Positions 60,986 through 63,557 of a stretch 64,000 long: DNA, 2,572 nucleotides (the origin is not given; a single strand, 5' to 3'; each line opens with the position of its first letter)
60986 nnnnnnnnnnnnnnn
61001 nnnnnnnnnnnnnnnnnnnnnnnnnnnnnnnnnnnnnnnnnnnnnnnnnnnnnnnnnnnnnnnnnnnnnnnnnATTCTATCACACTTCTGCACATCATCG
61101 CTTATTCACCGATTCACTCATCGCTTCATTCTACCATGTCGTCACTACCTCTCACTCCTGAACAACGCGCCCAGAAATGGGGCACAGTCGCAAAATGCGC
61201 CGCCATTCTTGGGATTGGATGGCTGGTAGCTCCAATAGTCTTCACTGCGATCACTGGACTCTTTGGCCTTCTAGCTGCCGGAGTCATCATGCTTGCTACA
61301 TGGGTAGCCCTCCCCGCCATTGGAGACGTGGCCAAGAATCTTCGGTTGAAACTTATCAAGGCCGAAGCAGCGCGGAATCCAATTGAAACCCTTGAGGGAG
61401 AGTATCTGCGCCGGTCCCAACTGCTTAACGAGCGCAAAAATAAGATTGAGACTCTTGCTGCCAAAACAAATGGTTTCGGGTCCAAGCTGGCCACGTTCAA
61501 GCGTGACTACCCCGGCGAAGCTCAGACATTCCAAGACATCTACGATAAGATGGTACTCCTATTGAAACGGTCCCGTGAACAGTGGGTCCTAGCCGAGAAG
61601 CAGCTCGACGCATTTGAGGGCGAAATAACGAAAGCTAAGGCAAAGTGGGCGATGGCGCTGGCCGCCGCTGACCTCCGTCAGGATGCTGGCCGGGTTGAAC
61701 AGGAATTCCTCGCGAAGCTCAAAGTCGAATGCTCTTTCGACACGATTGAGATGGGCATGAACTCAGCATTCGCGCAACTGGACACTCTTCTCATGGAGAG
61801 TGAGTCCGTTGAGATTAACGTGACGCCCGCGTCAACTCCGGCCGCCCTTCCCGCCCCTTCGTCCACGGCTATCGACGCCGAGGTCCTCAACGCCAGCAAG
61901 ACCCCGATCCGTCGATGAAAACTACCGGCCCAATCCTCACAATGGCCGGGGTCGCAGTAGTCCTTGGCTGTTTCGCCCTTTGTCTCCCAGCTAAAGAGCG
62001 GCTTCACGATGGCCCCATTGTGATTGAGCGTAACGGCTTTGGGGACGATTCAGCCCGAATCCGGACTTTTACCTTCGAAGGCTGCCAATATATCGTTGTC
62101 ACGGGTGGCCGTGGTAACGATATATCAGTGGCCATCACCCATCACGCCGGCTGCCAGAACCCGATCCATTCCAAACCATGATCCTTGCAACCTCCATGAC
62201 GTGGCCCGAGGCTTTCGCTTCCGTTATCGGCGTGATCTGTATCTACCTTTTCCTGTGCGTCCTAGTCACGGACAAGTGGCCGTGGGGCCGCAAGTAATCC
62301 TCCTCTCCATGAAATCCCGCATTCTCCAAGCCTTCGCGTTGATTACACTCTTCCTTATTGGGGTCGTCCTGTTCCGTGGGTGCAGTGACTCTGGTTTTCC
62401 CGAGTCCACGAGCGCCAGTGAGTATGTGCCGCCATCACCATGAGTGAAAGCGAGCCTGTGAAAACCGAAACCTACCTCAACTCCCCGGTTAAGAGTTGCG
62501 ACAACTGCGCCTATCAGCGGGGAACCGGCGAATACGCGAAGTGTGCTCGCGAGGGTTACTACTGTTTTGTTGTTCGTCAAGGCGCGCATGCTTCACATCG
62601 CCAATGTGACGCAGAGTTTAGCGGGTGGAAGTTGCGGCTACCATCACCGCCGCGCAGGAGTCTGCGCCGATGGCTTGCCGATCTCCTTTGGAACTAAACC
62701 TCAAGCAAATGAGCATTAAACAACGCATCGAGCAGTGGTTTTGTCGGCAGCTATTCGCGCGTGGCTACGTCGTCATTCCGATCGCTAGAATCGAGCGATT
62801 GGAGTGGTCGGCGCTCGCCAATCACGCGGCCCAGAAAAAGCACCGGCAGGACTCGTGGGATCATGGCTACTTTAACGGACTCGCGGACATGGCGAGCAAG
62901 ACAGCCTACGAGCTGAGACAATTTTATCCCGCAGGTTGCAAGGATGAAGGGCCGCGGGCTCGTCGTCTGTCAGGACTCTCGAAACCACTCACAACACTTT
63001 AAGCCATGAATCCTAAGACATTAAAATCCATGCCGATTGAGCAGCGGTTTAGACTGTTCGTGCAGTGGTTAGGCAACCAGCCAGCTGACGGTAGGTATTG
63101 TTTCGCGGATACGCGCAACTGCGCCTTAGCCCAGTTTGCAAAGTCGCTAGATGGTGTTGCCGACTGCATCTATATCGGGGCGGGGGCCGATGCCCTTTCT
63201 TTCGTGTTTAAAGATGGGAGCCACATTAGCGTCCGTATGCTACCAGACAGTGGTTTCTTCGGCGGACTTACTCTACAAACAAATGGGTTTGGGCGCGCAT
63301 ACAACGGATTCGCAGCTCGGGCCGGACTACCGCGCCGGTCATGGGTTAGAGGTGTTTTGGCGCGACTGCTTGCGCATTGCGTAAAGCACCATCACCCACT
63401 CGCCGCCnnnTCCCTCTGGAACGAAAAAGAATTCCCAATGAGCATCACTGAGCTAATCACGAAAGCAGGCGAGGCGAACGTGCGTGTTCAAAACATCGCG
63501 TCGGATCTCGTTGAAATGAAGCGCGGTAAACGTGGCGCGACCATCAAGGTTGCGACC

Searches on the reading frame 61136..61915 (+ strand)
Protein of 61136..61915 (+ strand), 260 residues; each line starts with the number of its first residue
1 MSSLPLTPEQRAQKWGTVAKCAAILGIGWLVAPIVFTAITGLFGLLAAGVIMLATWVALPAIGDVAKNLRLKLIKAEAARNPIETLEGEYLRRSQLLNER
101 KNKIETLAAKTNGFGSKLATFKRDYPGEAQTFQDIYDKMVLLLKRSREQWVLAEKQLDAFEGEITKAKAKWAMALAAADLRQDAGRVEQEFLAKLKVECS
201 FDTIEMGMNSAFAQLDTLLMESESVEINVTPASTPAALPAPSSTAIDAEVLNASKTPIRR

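Call 45: search_protein_families(library=phrogs, proteins=[window:61136-61915:+], max_evalue=0.001)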
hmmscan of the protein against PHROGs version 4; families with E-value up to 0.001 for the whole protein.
window:61136-61915:+ (260 aa): 1 family
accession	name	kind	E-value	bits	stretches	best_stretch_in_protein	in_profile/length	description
phrog_27316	-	unknown function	4.8e-36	125.4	1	25-230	28-232/263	-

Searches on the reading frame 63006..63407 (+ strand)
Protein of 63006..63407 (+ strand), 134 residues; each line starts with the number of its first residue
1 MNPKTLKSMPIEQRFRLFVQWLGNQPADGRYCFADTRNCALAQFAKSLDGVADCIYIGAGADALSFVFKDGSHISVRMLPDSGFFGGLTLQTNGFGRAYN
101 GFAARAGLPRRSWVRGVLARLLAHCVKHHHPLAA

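Call 73: find_encoding_contigs(protein=window:63006-63407:+, flank=10000, max_places=1)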
Protein window:63006-63407:+ (134 aa): 1 contig read that carries it; 1 place shown.
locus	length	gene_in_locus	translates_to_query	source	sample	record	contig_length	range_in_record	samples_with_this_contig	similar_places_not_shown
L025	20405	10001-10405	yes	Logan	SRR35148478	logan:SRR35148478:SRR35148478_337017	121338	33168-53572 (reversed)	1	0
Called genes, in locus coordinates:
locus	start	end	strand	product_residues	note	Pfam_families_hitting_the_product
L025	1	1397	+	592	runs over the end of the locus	PF01145:Band_7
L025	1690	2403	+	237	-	-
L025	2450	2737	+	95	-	-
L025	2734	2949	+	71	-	-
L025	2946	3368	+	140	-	-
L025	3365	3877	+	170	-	-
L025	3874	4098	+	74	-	-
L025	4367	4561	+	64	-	-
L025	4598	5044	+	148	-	-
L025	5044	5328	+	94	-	-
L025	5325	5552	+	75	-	-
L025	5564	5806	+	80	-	-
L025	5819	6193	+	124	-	-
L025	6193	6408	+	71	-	-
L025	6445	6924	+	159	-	-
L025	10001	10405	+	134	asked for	-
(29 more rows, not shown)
